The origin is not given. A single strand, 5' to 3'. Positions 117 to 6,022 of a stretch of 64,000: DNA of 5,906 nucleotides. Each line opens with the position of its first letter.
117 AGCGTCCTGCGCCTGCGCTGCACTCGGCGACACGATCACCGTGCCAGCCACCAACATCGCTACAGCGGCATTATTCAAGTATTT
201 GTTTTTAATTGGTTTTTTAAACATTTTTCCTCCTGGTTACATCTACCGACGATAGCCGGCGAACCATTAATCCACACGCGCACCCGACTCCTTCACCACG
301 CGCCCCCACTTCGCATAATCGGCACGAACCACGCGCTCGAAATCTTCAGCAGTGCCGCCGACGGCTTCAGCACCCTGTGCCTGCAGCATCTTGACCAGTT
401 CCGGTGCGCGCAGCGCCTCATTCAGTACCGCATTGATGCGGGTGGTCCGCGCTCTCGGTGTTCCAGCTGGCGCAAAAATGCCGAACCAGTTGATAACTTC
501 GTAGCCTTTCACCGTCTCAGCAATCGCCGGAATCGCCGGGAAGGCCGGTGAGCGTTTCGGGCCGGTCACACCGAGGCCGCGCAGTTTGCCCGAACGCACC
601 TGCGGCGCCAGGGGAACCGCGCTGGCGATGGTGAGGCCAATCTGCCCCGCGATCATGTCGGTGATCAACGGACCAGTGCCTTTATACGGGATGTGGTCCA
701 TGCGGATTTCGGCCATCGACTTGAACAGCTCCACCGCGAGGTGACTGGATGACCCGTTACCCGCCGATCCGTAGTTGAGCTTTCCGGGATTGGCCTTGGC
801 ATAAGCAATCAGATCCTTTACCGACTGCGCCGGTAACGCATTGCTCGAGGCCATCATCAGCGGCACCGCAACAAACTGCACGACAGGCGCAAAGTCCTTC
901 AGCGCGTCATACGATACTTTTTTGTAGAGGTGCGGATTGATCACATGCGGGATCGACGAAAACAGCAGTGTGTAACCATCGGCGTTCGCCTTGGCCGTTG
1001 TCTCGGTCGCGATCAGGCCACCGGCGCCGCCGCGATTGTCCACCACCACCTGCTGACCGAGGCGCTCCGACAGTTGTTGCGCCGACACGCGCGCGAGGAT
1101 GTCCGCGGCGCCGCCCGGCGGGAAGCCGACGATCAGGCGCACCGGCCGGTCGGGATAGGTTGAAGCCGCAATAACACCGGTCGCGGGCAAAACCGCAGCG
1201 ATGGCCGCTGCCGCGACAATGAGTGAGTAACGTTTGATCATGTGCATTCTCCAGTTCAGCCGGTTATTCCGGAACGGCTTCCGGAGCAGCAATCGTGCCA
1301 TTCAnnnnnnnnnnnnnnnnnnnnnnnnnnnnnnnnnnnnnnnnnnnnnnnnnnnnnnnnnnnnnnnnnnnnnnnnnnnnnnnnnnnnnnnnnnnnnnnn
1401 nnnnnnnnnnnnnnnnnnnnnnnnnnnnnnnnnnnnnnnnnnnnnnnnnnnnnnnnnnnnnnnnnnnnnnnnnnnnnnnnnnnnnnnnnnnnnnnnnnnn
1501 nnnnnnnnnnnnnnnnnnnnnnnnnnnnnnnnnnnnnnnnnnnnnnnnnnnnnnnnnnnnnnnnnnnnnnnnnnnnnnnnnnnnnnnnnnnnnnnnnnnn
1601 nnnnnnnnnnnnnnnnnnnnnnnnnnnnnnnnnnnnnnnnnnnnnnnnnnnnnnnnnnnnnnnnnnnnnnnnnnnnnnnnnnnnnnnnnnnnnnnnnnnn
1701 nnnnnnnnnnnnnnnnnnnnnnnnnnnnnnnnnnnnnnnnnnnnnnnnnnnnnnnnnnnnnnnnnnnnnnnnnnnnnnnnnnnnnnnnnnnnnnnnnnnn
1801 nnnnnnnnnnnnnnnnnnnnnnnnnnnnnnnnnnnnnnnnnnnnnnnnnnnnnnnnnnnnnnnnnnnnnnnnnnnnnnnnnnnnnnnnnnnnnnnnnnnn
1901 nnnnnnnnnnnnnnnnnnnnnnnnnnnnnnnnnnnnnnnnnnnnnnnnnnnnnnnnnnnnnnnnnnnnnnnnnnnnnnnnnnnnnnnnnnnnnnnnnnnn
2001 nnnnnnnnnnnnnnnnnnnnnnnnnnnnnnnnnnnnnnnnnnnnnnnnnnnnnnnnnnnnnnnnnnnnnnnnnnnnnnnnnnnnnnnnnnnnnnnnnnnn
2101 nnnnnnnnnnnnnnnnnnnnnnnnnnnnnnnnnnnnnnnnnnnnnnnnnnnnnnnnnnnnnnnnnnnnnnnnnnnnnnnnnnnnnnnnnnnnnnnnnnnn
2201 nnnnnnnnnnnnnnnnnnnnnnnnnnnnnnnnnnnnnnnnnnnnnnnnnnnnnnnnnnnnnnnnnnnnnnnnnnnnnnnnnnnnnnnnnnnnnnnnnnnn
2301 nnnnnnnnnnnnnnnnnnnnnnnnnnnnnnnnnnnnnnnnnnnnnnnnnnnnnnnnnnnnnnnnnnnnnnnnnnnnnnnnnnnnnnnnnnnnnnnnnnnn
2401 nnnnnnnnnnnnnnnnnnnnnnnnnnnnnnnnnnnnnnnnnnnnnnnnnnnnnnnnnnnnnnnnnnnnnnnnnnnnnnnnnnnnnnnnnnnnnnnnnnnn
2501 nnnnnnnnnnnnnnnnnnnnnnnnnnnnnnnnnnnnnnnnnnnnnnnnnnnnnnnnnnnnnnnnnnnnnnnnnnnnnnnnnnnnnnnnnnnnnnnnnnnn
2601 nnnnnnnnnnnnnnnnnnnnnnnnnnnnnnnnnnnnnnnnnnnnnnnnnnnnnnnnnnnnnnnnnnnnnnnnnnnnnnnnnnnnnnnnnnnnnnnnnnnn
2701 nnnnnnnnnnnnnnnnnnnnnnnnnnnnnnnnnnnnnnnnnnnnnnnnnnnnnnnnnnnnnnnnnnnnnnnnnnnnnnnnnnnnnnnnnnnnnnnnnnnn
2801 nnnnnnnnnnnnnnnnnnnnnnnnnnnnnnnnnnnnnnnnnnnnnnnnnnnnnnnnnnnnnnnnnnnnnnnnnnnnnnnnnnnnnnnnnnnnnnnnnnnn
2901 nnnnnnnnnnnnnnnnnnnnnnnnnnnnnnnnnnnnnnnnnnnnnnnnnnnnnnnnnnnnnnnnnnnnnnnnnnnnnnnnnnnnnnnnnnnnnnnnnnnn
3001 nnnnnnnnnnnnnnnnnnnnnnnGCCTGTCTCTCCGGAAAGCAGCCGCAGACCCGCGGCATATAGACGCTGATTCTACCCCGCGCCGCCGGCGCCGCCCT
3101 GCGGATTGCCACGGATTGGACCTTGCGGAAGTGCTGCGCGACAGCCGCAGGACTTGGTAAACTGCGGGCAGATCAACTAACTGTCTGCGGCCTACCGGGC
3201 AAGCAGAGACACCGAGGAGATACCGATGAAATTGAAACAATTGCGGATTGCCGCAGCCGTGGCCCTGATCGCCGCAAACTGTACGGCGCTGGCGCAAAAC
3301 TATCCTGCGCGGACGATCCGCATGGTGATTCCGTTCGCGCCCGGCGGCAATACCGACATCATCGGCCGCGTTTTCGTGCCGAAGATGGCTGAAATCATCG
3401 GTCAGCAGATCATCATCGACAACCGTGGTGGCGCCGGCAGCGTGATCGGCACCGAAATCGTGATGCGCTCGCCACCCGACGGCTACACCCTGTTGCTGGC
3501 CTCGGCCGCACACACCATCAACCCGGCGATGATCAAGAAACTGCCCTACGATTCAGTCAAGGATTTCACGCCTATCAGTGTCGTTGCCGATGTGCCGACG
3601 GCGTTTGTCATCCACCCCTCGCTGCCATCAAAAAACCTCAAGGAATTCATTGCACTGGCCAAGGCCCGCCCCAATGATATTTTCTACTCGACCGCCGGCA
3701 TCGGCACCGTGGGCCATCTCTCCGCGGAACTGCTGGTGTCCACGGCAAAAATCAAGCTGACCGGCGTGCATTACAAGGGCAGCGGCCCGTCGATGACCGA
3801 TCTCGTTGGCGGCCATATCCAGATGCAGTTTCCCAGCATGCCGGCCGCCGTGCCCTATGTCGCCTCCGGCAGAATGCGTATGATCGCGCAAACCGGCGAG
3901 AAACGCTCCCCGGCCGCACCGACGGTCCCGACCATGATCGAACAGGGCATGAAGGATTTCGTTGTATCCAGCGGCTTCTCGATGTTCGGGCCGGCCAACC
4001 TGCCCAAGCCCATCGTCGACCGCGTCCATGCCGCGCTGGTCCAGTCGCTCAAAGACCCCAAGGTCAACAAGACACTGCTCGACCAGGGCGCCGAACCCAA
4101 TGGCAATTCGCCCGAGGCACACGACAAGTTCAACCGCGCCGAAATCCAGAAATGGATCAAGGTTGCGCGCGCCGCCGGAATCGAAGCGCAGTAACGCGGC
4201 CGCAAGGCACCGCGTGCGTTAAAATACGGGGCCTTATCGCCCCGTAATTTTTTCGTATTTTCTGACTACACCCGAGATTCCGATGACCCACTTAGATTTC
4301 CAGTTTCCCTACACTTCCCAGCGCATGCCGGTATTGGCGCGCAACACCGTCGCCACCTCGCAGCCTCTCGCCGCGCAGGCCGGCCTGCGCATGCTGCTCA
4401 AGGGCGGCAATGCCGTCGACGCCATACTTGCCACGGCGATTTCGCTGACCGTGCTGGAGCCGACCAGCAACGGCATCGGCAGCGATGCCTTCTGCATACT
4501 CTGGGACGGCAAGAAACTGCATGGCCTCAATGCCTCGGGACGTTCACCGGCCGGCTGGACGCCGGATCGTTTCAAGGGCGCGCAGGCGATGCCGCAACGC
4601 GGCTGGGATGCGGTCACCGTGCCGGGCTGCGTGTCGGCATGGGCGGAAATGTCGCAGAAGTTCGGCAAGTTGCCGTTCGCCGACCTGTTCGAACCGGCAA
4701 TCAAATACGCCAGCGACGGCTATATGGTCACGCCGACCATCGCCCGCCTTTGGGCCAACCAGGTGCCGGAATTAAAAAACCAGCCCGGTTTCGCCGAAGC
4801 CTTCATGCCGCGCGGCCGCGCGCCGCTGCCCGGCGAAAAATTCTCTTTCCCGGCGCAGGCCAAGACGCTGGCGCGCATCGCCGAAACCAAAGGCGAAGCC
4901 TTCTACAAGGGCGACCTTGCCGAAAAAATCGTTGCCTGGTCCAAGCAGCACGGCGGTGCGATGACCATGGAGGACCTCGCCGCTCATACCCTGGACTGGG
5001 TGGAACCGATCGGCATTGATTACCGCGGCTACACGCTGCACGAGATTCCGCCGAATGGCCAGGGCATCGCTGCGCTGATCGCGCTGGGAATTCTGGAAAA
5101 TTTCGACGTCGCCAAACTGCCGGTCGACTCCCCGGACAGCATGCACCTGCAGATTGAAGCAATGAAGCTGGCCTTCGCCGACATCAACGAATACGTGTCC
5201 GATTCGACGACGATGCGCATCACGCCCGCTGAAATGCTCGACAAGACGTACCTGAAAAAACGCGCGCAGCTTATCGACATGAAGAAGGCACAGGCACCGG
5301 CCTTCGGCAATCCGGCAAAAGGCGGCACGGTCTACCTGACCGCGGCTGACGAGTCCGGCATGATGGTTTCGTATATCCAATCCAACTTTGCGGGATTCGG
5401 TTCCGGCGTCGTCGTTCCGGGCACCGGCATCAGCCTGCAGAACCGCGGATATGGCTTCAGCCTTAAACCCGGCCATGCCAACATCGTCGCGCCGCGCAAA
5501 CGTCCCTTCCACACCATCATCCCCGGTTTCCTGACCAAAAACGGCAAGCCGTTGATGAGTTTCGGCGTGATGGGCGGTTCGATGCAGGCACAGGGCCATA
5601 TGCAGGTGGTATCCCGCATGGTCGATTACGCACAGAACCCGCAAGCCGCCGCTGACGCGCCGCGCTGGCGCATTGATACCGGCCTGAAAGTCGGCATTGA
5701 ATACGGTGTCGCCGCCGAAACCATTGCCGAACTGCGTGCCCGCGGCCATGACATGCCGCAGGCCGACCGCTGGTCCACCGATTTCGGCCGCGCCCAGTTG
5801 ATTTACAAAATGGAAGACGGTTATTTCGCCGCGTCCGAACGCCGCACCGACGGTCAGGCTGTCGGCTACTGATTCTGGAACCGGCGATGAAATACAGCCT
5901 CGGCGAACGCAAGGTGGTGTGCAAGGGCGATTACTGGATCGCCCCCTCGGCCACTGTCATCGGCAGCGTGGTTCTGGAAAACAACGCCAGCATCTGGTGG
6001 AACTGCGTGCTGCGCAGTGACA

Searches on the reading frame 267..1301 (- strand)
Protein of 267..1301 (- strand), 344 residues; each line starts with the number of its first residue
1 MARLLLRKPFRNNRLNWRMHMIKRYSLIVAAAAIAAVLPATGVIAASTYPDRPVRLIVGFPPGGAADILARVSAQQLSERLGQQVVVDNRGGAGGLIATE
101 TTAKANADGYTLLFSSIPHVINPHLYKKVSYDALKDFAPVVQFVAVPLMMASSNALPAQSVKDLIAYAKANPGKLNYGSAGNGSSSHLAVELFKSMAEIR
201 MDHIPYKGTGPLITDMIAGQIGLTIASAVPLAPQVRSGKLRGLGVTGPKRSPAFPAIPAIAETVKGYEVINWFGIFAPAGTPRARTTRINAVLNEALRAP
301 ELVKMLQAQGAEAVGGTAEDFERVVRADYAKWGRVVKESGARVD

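Call 43: search_protein_families(library=pfam, max_evalue=0.00001, proteins=[window:267-1301:-])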
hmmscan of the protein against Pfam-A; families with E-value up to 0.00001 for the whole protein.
window:267-1301:- (344 aa): 1 family
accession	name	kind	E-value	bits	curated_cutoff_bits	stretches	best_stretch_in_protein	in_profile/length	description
PF03401.19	TctC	-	3.4e-78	263.4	27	1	70-340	2-273/274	Tripartite tricarboxylate transporter family receptor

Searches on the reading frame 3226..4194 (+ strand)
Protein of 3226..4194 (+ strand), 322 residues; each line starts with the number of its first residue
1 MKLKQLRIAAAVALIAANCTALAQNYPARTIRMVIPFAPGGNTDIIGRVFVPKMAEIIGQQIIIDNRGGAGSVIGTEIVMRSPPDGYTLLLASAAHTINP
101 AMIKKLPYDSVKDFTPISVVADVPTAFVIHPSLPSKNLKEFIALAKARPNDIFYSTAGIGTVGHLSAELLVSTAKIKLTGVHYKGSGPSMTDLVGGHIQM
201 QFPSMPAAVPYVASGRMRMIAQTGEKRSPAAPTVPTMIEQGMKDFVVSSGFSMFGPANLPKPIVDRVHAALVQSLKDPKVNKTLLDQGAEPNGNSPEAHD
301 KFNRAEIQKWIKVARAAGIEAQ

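Call 43: search_protein_families(library=pfam, max_evalue=0.00001, proteins=[window:3226-4194:+])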
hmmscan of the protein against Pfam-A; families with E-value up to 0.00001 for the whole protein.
window:3226-4194:+ (322 aa): 1 family
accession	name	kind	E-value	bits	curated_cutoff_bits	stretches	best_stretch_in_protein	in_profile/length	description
PF03401.19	TctC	-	2.9e-67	227.5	27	1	48-317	3-272/274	Tripartite tricarboxylate transporter family receptor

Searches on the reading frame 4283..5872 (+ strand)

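Call 43: search_protein_families(library=pfam, max_evalue=0.00001, proteins=[window:4283-5872:+])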
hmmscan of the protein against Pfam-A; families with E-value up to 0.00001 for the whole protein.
window:4283-5872:+ (529 aa): 1 family
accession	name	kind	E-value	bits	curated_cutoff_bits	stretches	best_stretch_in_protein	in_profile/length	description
PF01019.26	G_glu_transpept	-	9.6e-156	520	27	1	36-524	2-512/512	Gamma-glutamyltranspeptidase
